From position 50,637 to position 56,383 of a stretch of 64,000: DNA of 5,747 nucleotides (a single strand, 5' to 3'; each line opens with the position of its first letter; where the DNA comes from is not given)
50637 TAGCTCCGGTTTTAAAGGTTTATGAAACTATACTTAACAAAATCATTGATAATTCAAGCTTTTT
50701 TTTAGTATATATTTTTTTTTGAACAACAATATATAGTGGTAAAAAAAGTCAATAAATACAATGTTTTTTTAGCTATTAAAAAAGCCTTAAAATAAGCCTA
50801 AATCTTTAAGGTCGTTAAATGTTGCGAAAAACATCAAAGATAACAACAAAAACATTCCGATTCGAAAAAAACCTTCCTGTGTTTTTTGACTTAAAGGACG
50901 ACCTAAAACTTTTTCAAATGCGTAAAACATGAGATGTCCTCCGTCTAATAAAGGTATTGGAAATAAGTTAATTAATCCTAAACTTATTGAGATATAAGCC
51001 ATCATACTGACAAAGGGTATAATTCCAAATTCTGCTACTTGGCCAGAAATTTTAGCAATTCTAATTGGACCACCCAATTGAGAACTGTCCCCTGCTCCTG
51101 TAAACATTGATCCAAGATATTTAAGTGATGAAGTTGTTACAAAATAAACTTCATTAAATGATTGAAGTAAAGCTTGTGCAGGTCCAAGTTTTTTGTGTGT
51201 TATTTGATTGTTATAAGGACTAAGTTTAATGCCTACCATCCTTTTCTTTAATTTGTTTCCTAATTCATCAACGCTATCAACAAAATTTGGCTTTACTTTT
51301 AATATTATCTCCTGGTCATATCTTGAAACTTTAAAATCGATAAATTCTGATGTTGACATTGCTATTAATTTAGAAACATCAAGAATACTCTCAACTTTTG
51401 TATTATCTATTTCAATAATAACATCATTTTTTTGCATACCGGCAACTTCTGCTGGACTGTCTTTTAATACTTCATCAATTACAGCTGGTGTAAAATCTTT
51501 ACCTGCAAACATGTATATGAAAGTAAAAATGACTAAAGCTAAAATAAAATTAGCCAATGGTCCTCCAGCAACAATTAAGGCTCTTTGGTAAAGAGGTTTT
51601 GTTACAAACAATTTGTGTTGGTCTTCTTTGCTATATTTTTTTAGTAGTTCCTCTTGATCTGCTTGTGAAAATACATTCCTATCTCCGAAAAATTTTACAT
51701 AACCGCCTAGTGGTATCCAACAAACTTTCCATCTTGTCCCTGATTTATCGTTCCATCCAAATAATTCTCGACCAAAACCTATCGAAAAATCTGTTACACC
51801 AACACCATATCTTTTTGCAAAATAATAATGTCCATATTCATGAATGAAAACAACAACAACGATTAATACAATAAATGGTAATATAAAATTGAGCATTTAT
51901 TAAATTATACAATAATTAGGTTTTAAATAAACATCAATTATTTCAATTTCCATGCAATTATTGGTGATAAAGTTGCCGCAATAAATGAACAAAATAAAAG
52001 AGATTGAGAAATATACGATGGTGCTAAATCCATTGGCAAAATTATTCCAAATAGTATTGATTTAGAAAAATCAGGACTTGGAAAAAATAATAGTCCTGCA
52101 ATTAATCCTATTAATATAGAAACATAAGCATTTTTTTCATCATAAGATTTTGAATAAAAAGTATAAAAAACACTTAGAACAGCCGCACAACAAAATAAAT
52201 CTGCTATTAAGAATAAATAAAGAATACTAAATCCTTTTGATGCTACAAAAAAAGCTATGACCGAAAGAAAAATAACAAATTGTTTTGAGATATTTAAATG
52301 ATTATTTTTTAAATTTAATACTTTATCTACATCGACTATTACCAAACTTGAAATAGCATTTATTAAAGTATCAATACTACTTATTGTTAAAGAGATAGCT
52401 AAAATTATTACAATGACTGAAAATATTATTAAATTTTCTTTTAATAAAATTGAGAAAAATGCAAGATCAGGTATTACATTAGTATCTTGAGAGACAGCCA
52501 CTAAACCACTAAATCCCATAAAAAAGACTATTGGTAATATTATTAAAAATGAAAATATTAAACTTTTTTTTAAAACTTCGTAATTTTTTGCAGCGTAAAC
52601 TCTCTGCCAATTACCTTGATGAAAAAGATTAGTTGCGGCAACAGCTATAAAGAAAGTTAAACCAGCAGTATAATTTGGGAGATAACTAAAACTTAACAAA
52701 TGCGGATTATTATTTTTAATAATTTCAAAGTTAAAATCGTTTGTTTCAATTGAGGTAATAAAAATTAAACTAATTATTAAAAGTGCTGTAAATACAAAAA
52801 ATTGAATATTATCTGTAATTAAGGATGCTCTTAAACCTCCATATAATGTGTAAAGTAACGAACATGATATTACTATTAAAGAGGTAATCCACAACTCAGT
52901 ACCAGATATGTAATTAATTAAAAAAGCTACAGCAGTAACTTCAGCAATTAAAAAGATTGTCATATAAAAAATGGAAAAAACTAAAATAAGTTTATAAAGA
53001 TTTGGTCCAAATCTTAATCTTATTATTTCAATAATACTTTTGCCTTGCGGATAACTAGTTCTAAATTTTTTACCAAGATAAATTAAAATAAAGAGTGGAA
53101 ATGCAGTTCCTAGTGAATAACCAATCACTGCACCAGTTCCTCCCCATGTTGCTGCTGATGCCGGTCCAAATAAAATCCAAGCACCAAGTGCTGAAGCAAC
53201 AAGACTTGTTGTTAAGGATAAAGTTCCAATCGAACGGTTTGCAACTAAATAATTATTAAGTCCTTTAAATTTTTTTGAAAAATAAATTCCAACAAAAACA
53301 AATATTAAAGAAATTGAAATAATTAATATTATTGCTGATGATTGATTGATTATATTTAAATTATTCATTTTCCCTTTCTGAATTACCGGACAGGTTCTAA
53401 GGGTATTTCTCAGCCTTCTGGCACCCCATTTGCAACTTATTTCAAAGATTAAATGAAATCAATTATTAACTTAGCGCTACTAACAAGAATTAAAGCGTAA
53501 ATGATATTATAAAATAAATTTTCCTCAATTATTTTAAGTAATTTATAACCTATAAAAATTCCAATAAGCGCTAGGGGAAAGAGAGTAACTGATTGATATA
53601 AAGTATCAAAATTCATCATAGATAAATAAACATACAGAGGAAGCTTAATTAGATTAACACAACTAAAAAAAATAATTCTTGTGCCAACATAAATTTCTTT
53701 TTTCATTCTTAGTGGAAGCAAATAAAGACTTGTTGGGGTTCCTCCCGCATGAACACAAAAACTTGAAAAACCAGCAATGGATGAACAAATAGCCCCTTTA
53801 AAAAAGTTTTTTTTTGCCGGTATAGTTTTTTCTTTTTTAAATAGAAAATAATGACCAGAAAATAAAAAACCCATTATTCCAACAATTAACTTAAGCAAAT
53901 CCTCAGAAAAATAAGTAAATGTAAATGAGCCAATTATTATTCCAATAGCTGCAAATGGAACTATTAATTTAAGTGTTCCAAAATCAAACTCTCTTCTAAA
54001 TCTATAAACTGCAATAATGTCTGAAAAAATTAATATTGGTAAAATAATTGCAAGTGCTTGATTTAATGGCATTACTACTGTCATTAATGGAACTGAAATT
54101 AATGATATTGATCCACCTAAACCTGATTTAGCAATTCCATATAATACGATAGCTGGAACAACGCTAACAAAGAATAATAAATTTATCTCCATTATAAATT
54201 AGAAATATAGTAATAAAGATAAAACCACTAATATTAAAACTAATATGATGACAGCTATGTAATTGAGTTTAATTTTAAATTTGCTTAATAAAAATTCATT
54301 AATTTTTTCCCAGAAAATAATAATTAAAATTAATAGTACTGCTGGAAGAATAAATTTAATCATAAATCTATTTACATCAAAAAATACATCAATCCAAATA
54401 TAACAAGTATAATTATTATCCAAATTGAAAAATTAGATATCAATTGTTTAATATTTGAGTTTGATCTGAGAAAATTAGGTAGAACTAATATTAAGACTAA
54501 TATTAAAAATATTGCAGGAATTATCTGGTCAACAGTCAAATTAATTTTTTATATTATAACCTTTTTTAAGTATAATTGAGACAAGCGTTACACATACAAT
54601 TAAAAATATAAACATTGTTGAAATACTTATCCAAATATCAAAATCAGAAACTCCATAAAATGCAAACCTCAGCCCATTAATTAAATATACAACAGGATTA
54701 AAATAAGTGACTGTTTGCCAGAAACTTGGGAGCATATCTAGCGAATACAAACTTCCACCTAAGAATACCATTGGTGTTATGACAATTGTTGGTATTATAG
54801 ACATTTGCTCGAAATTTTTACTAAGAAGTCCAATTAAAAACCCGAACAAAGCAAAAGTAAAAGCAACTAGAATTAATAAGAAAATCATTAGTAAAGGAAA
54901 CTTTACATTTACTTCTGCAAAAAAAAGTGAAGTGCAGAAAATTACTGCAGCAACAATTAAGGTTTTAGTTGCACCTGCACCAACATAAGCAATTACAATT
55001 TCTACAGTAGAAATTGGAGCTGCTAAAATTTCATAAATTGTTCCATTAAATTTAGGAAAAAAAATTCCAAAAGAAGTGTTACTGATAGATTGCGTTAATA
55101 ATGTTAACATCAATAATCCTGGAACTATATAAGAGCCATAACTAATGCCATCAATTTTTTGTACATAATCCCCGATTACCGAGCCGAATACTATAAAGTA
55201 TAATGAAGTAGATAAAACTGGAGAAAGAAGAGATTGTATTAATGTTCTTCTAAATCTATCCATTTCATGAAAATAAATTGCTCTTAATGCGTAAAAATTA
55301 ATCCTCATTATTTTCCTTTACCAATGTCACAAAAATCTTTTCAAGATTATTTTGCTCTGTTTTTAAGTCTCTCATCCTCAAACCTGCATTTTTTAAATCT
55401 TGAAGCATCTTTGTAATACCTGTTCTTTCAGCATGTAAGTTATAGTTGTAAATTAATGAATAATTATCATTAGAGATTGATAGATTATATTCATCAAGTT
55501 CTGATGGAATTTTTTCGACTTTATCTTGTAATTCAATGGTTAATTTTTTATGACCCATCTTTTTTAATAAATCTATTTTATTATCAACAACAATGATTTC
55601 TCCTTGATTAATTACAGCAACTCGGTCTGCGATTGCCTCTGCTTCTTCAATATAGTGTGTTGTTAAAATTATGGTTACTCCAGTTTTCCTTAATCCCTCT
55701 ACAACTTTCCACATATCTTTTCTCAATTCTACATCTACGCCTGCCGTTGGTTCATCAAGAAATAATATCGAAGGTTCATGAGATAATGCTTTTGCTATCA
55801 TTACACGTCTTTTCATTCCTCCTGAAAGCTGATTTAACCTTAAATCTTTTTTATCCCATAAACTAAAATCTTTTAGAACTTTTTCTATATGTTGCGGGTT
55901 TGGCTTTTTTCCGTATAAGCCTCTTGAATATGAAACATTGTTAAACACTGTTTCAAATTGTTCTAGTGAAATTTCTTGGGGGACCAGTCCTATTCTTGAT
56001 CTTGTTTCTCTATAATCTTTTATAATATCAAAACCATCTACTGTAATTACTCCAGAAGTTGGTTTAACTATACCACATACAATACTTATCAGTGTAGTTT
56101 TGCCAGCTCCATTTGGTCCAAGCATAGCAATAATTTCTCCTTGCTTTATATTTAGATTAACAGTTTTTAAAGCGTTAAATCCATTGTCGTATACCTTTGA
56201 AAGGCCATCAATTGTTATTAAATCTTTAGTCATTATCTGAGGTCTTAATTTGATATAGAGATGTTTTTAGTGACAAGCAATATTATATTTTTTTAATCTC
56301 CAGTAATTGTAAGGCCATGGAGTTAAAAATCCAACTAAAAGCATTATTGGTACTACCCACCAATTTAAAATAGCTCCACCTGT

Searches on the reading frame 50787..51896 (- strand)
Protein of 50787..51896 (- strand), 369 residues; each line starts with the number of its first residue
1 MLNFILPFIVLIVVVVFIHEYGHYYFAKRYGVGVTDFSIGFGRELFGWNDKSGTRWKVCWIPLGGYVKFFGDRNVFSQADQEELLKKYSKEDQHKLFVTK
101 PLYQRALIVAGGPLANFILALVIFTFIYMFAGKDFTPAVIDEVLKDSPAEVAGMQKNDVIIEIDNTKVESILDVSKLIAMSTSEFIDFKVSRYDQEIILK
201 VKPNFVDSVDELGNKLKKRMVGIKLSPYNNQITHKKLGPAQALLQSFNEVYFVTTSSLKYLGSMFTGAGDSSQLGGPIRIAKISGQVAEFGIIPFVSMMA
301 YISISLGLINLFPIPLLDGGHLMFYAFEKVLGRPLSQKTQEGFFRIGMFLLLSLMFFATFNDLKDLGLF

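Call 50: search_protein_families(library=pfam, proteins=[window:50787-51896:-], max_evalue=0.001)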
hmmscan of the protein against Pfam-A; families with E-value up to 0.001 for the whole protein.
window:50787-51896:- (369 aa): 4 families
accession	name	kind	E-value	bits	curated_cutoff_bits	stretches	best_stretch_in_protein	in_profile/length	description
PF02163.28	Peptidase_M50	-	9.3e-66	221.8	27.2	1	8-354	2-221/221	Peptidase family M50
PF17820.7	PDZ_6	-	3.7e-10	39.8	27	1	139-179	1-41/54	PDZ domain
PF00595.29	PDZ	-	1.9e-07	31.8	23.2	1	134-180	21-69/81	PDZ domain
PF13180.12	PDZ_2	-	2.7e-06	28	27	1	138-193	14-70/80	PDZ domain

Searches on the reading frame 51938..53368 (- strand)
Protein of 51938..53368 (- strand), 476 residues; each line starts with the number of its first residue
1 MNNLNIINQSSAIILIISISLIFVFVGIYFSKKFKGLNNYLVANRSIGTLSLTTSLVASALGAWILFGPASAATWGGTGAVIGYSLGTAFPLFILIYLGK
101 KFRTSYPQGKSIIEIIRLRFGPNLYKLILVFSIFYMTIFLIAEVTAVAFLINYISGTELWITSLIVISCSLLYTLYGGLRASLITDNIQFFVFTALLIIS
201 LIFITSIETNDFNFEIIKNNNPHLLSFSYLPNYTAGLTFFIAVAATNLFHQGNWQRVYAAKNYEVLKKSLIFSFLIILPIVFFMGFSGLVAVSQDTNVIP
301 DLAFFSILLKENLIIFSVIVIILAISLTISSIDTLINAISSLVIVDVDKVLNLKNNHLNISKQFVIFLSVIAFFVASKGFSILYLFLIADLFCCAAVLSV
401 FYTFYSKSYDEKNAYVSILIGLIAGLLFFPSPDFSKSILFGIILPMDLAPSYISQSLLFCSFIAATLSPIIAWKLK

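Call 50: search_protein_families(library=pfam, proteins=[window:51938-53368:-], max_evalue=0.001)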
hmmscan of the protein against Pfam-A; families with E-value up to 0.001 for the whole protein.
window:51938-53368:- (476 aa): 1 family
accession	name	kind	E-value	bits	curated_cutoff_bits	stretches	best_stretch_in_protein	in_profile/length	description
PF00474.23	SSF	-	6.1e-15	55.4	22.8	1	40-421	1-406/406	Sodium:solute symporter family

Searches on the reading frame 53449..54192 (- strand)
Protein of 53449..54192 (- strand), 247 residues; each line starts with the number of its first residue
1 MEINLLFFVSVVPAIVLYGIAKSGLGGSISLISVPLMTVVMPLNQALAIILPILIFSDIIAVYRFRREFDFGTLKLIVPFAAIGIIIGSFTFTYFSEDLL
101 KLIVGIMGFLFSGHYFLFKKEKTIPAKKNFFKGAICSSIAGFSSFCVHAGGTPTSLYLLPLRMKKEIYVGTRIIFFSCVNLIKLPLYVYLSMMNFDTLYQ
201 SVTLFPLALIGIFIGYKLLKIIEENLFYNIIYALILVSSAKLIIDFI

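Call 50: search_protein_families(library=pfam, proteins=[window:53449-54192:-], max_evalue=0.001)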
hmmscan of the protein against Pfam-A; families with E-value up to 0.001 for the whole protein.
window:53449-54192:- (247 aa): 1 family
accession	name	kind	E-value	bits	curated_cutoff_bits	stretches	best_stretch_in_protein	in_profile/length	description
PF01925.25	TauE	-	1e-32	114.2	32.6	1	13-242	3-237/237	Sulfite exporter TauE/SafE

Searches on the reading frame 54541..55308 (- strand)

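Call 50: search_protein_families(library=pfam, proteins=[window:54541-55308:-], max_evalue=0.001)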
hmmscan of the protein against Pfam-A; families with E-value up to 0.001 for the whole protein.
window:54541-55308:- (255 aa): 2 families
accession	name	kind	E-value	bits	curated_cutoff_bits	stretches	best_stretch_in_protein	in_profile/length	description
PF01061.29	ABC2_membrane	-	1.8e-35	122.9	26.9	1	8-218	3-211/211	ABC-2 type transporter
PF12698.13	ABC2_membrane_3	-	6.2e-16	58.9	31.6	1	56-244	159-346/347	ABC-2 family transporter protein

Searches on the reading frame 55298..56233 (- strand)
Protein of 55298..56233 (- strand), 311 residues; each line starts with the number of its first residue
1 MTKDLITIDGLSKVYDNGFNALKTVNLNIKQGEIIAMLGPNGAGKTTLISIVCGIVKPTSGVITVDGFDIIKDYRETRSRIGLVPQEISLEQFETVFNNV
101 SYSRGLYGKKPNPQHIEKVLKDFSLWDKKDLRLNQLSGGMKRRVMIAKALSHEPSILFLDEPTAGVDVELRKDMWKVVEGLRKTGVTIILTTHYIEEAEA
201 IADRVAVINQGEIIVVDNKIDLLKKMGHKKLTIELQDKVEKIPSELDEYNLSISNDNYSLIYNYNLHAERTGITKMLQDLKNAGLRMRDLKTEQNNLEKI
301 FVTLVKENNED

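Call 50: search_protein_families(library=pfam, proteins=[window:55298-56233:-], max_evalue=0.001)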
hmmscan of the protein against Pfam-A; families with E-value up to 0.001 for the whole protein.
window:55298-56233:- (311 aa): 6 families
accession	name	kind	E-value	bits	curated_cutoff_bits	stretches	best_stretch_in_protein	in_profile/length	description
PF00005.33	ABC_tran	-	1.1e-36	126.9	25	1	22-164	1-137/137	ABC transporter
PF13304.12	AAA_21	-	2.3e-10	41.5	27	1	127-193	229-298/304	AAA domain, putative AbiEii toxin, Type IV TA system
PF00004.35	AAA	-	2.1e-06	28.6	21.2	0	37-80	3-45/131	ATPase family associated with various cellular activities (AAA)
PF13175.12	AAA_15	-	4.6e-05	23.6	32.1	0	94-193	266-369/374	AAA ATPase domain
PF02463.25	SMC_N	-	0.00016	21.6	40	0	13-50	4-42/220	RecF/RecN/SMC N terminal domain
PF02367.23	TsaE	-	0.00059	20.2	26.6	0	27-77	16-65/128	Threonylcarbamoyl adenosine biosynthesis protein TsaE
